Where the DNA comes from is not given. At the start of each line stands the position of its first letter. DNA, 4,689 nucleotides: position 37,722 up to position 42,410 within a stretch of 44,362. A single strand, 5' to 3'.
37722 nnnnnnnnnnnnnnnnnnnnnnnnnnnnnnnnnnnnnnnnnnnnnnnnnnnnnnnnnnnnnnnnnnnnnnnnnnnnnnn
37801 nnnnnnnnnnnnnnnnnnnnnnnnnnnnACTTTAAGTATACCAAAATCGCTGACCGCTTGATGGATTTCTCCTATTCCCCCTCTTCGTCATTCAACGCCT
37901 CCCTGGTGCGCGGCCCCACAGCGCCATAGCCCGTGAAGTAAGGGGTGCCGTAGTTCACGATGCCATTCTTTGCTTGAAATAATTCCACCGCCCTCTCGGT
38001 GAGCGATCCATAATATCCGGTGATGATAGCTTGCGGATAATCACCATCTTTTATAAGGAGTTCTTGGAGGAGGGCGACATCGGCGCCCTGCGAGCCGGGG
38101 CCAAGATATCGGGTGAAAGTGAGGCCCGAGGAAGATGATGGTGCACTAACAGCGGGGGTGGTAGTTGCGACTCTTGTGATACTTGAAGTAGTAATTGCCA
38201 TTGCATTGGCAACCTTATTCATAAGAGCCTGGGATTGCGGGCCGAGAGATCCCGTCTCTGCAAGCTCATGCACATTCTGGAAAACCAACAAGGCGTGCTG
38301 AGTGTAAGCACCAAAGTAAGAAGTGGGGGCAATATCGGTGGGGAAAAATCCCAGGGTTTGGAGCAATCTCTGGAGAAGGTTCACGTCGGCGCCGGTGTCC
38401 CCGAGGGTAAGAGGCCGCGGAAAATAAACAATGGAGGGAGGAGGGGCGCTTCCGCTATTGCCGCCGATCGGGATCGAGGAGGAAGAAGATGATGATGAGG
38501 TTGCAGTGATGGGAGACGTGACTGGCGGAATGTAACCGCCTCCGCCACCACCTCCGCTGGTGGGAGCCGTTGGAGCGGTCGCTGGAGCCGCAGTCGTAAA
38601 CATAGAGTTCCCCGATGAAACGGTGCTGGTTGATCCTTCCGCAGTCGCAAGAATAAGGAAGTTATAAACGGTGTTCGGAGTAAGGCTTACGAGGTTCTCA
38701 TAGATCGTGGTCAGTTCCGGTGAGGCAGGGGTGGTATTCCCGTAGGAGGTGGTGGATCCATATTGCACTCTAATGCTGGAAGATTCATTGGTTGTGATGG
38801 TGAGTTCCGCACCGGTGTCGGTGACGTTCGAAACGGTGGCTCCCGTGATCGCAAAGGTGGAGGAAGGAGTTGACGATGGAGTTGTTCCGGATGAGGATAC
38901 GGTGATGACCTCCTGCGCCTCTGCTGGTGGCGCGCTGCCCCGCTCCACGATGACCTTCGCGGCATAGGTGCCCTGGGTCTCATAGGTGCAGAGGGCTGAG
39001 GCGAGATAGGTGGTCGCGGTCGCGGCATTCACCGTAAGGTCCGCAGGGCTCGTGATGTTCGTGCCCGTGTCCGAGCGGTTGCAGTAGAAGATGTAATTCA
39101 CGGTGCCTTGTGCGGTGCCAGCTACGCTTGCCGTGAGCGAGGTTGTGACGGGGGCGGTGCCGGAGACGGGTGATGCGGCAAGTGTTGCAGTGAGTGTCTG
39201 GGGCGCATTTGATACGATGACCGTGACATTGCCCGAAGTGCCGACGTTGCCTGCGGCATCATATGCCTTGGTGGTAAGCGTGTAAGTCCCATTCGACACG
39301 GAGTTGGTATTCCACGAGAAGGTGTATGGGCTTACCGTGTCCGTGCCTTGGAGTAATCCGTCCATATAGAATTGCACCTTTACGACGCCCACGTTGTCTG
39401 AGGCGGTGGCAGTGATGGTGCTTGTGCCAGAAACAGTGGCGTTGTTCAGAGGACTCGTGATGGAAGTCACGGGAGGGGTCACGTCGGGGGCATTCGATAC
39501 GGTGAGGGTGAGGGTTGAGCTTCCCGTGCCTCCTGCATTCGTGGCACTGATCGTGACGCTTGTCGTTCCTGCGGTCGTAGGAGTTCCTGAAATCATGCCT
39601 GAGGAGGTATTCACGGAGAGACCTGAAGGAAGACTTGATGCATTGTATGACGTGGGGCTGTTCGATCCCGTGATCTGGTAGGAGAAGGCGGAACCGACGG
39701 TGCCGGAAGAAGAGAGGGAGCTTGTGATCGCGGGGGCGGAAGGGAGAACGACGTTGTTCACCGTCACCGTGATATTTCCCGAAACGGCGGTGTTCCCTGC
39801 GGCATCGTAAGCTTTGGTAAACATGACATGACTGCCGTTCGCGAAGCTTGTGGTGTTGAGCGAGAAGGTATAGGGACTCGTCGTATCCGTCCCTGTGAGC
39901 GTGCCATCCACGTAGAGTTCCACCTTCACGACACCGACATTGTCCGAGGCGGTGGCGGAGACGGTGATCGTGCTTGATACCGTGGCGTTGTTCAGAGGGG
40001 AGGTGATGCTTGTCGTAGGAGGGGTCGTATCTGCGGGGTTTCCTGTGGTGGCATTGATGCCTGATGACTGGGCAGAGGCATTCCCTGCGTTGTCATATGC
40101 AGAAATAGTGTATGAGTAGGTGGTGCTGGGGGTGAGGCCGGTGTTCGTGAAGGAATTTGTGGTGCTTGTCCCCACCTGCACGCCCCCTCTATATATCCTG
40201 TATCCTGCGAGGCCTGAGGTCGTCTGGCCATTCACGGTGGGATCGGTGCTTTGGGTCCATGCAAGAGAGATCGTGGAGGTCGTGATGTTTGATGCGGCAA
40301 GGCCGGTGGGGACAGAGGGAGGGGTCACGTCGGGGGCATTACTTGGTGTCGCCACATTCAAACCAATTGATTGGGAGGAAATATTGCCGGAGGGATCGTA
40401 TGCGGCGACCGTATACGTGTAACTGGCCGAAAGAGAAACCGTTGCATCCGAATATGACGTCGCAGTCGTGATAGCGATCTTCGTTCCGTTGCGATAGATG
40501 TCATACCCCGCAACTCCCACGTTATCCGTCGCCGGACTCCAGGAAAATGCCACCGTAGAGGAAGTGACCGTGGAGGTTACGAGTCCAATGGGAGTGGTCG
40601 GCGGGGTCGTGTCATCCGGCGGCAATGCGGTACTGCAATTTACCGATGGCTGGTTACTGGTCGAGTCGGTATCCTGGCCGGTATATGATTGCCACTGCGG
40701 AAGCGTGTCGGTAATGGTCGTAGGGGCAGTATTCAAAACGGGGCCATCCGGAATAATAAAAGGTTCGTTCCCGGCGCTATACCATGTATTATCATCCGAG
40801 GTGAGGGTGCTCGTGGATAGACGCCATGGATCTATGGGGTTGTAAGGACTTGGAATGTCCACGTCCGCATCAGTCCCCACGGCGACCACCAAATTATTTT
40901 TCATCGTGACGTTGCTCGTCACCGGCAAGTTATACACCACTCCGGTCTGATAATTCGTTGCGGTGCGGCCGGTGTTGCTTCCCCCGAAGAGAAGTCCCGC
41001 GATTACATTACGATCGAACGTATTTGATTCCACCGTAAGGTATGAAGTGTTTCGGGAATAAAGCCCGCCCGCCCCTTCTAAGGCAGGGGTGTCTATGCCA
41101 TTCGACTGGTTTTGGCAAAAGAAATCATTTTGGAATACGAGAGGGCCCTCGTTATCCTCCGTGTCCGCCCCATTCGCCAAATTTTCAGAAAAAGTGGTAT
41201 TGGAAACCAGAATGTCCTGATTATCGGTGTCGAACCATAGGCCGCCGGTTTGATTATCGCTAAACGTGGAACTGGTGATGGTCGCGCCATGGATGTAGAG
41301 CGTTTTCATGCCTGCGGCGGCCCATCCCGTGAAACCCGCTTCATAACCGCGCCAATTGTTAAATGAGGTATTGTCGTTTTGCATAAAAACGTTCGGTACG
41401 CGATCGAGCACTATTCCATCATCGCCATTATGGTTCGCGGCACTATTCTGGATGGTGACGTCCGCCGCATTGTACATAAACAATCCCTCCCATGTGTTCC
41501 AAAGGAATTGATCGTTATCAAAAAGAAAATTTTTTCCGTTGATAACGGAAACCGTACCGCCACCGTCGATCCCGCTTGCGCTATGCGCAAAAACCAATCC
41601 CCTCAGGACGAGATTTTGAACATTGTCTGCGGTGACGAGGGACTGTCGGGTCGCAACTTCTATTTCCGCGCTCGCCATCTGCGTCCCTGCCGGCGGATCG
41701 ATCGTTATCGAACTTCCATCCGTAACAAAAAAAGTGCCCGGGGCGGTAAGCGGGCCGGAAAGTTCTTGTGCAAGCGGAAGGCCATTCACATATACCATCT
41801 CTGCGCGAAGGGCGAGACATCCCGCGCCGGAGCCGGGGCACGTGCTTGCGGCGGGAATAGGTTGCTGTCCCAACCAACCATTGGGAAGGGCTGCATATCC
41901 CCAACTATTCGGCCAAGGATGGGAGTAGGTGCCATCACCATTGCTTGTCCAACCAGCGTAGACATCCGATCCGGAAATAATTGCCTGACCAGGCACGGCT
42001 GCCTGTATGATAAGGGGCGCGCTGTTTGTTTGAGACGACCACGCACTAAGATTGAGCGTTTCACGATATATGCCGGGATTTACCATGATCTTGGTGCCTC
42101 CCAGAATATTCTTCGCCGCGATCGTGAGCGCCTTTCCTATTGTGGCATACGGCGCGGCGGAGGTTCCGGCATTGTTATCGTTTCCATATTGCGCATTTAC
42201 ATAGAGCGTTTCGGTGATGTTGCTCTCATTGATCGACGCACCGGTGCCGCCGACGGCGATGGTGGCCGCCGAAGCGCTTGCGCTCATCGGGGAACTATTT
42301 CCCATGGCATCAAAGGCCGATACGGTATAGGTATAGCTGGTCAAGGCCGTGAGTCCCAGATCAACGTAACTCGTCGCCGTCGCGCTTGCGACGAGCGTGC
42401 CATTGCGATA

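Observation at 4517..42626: Four giant same-strand proteins (~28 kb, 63% of the window) share a modular poly-Gly + PG-binding wall anchor beneath variable adhesin or beta-helix heads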

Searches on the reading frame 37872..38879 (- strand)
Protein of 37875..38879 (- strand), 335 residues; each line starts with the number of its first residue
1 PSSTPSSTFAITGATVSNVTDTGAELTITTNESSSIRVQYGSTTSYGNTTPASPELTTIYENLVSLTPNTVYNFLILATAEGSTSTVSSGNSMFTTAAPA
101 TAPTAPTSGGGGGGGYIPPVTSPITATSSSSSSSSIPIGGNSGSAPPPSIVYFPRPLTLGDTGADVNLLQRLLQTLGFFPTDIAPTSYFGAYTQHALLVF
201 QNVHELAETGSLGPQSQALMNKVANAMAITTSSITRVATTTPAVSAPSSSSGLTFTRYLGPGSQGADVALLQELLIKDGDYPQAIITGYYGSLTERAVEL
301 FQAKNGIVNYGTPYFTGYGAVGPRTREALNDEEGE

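Call 16: find_homologous_proteins(query=window:37875-38879:-, max_evalue=0.001)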
Query seq(335 aa) (335 aa): 65 proteins with E <= 0.001 among 8000 candidates.
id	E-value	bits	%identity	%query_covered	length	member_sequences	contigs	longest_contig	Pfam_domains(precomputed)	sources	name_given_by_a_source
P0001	4.7e-82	294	51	96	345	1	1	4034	PF01471.24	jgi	jgi:peptidoglycan hydrolase-like protein with peptidoglycan-binding domain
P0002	1.2e-61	227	50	52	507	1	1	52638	PF17957.8,PF01471.24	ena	-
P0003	3.6e-51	193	41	97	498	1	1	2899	PF17957.8,PF01471.24,PF19077.7,PF16656.12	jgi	jgi:peptidoglycan hydrolase-like protein with peptidoglycan-binding domain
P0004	3.4e-50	190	56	54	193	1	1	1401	PF01471.24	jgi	jgi:peptidoglycan hydrolase-like protein with peptidoglycan-binding domain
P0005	1.8e-46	178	51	53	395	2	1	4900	PF01471.24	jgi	jgi:peptidoglycan hydrolase-like protein with peptidoglycan-binding domain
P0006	3.4e-42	164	37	93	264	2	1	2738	PF01471.24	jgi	jgi:peptidoglycan hydrolase-like protein with peptidoglycan-binding domain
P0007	8.7e-42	162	36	54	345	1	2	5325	PF01471.24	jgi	jgi:peptidoglycan hydrolase-like protein with peptidoglycan-binding domain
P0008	3.6e-31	127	30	56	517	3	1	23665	PF08823.17,PF06725.18,PF01471.24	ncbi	-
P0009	5.5e-26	110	69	23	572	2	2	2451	PF05345.19,PF01471.24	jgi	jgi:hypothetical protein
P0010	2.6e-23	101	36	58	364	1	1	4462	PF01471.24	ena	-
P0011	2.7e-22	98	37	55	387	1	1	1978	PF01471.24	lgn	-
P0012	1.0e-21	96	42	53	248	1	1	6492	PF01471.24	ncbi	-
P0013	1.3e-21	96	54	24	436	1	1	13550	PF01471.24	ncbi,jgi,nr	ncbi:MAG: peptidoglycan-binding protein [bacterium]|nr:peptidoglycan-binding protein [bacterium]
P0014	5.7e-20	90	41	52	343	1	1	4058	PF01471.24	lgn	-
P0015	9.6e-20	90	38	55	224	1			PF01471.24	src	-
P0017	5.2e-18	84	39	45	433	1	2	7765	PF00877.26,PF08823.17,PF05382.20,PF01471.24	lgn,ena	-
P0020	4.3e-16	78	34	45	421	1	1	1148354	PF09374.16,PF00877.26,PF08823.17,PF05382.20,PF01471.24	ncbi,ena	-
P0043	7.1e-10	57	26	53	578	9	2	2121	PF05257.23,PF00877.26,PF08823.17,PF05382.20,PF01471.24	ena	-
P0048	1.4e-8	53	33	53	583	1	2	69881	PF09374.16,PF00877.26,PF08823.17,PF01471.24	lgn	-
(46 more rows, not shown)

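Call 43: search_protein_representatives(protein=window:37872-38876:-)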
Query: 334 residues. Proteins with E-value up to 0.001 (for the whole library): 11484; up to 1e-10: 3315; up to 1e-30: 149. The best 150 are listed.
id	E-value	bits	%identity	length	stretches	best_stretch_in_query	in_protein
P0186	3.8e-203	690.4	100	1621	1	1-334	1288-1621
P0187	1.9e-134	464.8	76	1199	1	2-334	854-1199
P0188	6.0e-106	371.2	31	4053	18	10-119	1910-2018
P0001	2.2e-82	293.8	54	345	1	2-328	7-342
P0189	8.5e-80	285.3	34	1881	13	9-100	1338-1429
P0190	8.5e-68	245.9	54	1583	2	101-328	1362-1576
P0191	1.3e-67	245.3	36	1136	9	8-106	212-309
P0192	5.5e-67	243.2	38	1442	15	10-98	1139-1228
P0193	1.2e-66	242.2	34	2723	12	10-104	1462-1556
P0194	1.7e-66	241.6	35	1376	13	10-95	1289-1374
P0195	1.4e-65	238.7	35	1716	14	152-324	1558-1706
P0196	2.8e-65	237.6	33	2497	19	8-102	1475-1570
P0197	7.0e-65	236.3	51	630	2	142-330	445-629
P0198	2.3e-64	234.6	33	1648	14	11-101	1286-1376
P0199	5.3e-64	233.4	35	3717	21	10-97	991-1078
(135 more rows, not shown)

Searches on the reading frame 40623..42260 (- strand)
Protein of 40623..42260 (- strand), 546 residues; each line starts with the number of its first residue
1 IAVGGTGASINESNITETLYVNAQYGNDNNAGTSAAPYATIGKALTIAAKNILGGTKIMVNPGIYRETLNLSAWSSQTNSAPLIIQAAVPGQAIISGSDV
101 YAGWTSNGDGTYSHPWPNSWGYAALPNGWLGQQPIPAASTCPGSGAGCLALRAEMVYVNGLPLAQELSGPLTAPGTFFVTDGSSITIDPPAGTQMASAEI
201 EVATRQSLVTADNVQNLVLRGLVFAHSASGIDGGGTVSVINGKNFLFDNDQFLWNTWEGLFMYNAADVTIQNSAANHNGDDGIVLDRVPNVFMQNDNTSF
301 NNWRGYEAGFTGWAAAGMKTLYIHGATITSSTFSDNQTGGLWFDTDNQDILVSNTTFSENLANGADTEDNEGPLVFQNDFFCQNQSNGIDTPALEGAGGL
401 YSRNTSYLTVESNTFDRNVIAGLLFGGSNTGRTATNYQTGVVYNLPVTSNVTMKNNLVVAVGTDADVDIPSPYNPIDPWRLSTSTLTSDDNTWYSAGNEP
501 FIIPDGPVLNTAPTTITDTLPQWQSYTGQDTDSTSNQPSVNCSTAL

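Call 34: search_solved_structures(query=window:40623-42260:-, max_evalue=1)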
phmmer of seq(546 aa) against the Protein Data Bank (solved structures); distinct sequences matched with E-value up to 1: 5.
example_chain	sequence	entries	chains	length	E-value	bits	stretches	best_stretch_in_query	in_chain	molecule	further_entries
3vst_A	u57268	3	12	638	0.00029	23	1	22-120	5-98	Xylosidase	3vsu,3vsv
4ozz_A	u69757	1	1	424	0.12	14.4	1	328-424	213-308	Poly(beta-D-mannuronate) C5 epimerase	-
6qps_A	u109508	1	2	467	0.67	11.9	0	47-98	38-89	Polysaccharide Lyase Family 6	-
5mqp_A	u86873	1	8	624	0.75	11.7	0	24-108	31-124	Glycoside hydrolase BT_1002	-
3h41_A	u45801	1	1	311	0.79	11.7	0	465-499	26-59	NLP/P60 family protein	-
